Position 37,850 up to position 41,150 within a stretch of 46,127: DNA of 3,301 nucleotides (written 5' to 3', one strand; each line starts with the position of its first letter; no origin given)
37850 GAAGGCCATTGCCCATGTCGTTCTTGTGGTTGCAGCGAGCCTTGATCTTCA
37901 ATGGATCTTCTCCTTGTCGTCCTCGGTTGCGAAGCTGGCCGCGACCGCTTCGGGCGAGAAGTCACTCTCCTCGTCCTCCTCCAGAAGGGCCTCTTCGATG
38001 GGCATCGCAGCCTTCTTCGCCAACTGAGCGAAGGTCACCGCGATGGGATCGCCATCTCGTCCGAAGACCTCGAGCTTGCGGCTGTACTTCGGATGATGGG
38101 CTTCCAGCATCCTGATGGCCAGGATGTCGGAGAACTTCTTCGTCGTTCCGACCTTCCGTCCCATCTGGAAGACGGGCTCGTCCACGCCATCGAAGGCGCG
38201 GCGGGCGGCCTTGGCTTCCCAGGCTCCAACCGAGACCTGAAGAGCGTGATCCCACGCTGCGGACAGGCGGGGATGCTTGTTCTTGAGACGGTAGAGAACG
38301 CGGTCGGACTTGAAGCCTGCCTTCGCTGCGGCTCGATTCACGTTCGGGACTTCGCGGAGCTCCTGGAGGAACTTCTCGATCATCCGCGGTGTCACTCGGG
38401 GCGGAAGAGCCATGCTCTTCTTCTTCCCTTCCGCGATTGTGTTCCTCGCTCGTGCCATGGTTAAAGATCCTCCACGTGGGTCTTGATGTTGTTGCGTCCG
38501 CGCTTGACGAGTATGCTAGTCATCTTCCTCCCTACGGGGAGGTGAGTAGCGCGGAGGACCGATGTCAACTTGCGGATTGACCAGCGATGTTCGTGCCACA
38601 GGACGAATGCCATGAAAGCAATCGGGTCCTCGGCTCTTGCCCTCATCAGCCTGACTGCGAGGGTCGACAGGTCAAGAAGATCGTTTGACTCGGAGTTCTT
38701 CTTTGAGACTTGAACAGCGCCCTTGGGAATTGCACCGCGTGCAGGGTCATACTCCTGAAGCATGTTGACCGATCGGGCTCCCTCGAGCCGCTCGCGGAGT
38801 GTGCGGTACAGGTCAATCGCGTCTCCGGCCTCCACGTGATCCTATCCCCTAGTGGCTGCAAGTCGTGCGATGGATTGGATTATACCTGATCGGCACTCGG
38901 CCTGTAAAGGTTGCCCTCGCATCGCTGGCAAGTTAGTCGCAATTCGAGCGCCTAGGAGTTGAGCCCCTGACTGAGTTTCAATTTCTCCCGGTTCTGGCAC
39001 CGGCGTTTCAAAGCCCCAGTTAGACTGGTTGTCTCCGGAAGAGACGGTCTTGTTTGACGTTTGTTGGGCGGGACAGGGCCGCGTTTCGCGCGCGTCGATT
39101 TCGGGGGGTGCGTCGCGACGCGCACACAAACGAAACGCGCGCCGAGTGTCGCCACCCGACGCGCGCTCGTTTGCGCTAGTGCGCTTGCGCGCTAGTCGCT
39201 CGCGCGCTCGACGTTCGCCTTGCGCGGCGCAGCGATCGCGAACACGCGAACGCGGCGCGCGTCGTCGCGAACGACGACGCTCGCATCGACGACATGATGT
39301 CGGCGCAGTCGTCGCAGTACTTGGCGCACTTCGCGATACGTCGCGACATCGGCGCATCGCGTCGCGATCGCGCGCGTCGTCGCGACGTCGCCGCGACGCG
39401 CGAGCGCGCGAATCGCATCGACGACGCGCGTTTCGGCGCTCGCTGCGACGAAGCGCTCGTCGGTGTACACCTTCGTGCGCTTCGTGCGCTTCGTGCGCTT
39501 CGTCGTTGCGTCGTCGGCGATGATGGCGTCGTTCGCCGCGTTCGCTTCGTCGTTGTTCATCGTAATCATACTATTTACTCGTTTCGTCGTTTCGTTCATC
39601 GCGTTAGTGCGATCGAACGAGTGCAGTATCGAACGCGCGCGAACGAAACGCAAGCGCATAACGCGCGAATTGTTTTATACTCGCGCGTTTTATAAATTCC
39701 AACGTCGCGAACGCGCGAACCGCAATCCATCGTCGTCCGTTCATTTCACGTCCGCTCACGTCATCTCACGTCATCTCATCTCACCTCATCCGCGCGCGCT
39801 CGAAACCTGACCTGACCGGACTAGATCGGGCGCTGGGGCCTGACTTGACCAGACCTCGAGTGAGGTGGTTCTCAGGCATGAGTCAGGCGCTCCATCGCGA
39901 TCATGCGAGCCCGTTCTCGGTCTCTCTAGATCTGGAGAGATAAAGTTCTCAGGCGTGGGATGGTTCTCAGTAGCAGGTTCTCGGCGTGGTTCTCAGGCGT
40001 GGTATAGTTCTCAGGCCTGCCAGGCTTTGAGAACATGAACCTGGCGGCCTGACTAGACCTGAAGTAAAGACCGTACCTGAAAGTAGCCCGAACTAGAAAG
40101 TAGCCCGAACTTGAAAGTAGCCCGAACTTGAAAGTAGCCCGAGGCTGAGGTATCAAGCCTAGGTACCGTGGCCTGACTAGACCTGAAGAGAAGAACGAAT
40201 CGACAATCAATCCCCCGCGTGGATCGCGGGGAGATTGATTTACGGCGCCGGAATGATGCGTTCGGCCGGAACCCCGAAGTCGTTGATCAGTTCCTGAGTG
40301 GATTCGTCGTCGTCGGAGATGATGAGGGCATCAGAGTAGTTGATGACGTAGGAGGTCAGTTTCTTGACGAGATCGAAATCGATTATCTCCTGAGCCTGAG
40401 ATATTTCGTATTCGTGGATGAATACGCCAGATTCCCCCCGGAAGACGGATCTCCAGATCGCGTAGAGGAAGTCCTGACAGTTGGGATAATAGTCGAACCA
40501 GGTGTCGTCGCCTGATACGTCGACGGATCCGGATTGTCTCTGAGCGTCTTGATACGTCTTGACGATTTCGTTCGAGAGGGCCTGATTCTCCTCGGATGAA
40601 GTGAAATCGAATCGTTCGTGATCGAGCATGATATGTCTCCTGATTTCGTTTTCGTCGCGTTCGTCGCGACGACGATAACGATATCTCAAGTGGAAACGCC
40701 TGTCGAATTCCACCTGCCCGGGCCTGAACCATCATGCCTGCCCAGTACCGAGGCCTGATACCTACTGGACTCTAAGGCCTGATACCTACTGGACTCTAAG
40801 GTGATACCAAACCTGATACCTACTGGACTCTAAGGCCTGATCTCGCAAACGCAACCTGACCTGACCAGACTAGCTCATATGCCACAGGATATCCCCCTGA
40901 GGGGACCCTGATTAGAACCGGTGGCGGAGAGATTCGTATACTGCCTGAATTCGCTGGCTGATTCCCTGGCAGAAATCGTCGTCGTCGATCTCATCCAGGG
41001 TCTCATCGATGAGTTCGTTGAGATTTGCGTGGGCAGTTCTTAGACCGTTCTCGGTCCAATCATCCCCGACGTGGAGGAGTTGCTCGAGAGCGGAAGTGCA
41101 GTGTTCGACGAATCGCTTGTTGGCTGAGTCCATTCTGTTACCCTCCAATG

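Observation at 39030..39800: CpG-saturated compositional island unlike the rest of the genome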

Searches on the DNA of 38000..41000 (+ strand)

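Call 5: search_dna_similar(query=window:38000-41000:+, collection=phages, mode=near, max_rows=30)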
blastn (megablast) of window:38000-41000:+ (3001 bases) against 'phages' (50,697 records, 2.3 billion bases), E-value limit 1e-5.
No match.

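Call 36: search_rna_families(source=window, start=38400, end=40600, threshold=evalue, max_evalue=1)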
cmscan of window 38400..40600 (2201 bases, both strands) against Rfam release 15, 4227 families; matches with E-value up to 1: 6.
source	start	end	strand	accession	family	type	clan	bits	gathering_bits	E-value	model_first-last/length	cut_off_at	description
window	39270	39444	-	RF02571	Mcr7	Gene; sRNA;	-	25.8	380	0.00092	1-351/351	no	mcr7 sRNA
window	39384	39504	+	RF03296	MIR8788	Gene; miRNA;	-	24.2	124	0.35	1-138/138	no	MIR8788 microRNA precursor family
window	39128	39256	-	RF01757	sbcD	Gene; sRNA;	-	21.5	40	0.2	1-155/155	no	sbcD RNA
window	39170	39289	+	RF02809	RsmW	Gene; sRNA;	CL00106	21.4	52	0.82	1-124/124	no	RsmW RNA family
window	39324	39403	-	RF00877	mir-592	Gene; miRNA;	-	20.1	67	0.57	1-88/88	no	mir-592 microRNA precursor family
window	39044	39196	+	RF02867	ncS011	Gene; sRNA;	-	14.7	48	0.81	1-207/207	no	Burkholderia sRNA 11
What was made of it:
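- On Structured non-coding RNA family: Rfam gave only hits far below gathering scores (call 36).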

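Call 86: search_dna_similar(query=window:39030-39800:+, collection=phages, mode=distant, max_evalue=0.001, max_rows=10)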
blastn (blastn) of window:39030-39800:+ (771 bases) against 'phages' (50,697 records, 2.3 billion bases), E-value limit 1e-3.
No match.

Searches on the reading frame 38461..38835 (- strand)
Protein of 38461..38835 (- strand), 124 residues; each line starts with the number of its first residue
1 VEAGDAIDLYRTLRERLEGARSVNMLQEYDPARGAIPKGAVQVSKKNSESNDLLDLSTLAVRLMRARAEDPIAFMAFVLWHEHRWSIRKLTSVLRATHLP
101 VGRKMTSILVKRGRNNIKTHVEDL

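Call 9: search_protein_families(library=pfam, proteins=[window:38461-38835:-], max_evalue=1)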
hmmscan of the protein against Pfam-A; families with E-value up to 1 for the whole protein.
window:38461-38835:- (124 aa): 1 family
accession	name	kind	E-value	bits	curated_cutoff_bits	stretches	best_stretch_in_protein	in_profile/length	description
PF12823.12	DUF3817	-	0.18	13.1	27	1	74-103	47-76/85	Domain of unknown function (DUF3817)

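Call 11: search_protein_families(library=phrogs, proteins=[window:38461-38835:-], max_evalue=0.001)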
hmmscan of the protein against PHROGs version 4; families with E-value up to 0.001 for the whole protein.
window:38461-38835:- (124 aa): 0 families

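Call 30: find_related_loci(query=window:38461-38835:-, collection=viral_contigs, flank=4000)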
Query window:38461-38835:- (124 aa) in viral_contigs; peptide patterns used: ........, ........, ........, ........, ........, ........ (x = any residue, [..] = any of these).
12 stretches matched a pattern, but none encodes a relative of the query by tblastn (E <= 1e-3).

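Call 31: find_homologous_proteins(query=window:38461-38835:-, max_evalue=0.001)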
Query window:38461-38835:- (124 aa): 1 proteins with E <= 0.001 among 14 candidates.
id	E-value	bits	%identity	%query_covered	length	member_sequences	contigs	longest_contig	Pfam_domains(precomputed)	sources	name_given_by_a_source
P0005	9.3e-74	263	99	100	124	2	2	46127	-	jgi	jgi:predicted HAD superfamily hydrolase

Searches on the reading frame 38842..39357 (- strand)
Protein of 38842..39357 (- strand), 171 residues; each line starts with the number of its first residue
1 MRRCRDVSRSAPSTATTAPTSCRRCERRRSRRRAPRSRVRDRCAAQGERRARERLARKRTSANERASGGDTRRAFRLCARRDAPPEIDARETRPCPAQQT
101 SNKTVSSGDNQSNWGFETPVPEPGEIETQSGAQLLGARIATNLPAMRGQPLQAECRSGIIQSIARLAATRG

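Call 9: search_protein_families(library=pfam, proteins=[window:38842-39357:-], max_evalue=1)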
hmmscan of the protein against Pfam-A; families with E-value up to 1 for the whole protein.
window:38842-39357:- (171 aa): 0 families
